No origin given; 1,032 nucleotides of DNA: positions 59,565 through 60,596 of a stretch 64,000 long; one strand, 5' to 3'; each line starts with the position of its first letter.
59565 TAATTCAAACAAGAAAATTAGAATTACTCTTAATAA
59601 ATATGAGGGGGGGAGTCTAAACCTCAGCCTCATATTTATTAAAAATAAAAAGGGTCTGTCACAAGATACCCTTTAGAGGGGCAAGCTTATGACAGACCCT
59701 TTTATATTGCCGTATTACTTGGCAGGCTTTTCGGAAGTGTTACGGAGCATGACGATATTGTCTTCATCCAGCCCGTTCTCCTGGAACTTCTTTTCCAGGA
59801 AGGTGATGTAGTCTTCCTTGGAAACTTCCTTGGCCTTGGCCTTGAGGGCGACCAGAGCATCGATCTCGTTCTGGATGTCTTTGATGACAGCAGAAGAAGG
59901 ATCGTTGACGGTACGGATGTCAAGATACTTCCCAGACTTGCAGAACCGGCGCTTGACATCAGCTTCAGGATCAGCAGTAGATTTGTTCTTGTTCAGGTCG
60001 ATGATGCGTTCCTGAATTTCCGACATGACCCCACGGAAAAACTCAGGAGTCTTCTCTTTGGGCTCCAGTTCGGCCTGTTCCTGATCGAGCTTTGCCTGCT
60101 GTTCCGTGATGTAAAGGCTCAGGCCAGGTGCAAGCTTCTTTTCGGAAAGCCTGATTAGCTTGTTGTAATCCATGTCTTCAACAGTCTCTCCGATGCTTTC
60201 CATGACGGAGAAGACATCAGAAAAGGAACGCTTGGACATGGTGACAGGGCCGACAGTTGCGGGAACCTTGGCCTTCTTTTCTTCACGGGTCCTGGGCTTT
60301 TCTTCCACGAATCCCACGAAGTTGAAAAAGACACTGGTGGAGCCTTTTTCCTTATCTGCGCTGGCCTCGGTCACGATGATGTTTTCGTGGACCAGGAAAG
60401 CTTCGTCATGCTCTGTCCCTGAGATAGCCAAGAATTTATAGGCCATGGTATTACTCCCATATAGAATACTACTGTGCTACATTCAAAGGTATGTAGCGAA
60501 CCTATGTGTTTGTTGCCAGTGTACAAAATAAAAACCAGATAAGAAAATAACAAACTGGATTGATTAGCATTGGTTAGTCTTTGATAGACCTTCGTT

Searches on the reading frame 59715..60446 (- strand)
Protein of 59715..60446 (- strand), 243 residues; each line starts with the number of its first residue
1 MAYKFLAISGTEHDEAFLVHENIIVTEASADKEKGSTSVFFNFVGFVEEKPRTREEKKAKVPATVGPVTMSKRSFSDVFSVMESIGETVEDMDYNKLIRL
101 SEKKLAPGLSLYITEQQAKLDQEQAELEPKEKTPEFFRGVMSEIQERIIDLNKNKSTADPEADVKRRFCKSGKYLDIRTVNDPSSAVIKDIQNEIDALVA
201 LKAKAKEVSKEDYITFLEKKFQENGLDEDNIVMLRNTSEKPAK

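Call 18: search_protein_families(library=phrogs, proteins=[window:59715-60446:-], max_evalue=0.001)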
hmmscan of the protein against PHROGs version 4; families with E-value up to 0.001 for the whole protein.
window:59715-60446:- (243 aa): 0 families

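Call 20: find_encoding_contigs(protein=window:59715-60446:-, flank=10000, max_places=3)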
Protein window:59715-60446:- (243 aa): 3 contigs read that carry it; 3 places shown.
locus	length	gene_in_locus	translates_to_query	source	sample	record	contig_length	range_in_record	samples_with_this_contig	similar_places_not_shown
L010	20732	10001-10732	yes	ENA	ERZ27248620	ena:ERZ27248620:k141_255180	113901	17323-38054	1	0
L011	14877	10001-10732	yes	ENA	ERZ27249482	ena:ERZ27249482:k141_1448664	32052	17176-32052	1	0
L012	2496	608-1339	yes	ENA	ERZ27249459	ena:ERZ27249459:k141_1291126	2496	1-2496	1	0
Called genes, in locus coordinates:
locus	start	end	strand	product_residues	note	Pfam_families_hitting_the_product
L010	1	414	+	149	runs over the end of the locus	PF00011:HSP20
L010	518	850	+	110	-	-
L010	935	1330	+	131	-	-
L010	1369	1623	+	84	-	-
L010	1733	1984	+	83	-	-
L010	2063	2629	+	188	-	-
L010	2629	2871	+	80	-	-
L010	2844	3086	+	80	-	-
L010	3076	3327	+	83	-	-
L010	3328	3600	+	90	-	-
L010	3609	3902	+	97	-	-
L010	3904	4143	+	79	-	-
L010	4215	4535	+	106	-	-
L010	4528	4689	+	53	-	-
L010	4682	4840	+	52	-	-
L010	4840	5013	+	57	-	-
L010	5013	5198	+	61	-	-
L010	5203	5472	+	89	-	-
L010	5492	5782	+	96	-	-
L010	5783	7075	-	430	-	-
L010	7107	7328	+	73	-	-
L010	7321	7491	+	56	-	-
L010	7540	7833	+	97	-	-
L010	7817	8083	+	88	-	-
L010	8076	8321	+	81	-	-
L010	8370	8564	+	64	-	-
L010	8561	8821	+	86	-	-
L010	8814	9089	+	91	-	-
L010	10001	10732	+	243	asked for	-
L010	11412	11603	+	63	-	-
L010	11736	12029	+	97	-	-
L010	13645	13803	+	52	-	-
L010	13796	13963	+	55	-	-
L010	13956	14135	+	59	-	-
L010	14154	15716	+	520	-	-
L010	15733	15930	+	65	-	-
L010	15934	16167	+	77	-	-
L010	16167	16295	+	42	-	-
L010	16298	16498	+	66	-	-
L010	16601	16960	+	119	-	PF26820:Phage_T4_Y00F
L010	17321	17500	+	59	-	-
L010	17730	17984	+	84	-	PF13717:Zn_ribbon_4 (faint)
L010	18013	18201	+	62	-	-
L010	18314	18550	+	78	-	-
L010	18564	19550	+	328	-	PF20530:DUF6745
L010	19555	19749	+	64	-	-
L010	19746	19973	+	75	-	-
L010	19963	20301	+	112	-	-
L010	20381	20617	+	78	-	-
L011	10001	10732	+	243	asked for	-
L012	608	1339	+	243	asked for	-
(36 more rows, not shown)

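Call 43: search_protein_families(library=phrogs, proteins=[L010:5783-7075:-], max_evalue=0.001)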
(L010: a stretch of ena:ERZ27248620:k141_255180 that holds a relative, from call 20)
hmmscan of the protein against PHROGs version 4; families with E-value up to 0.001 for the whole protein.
L010:5783-7075:- (430 aa): 0 families
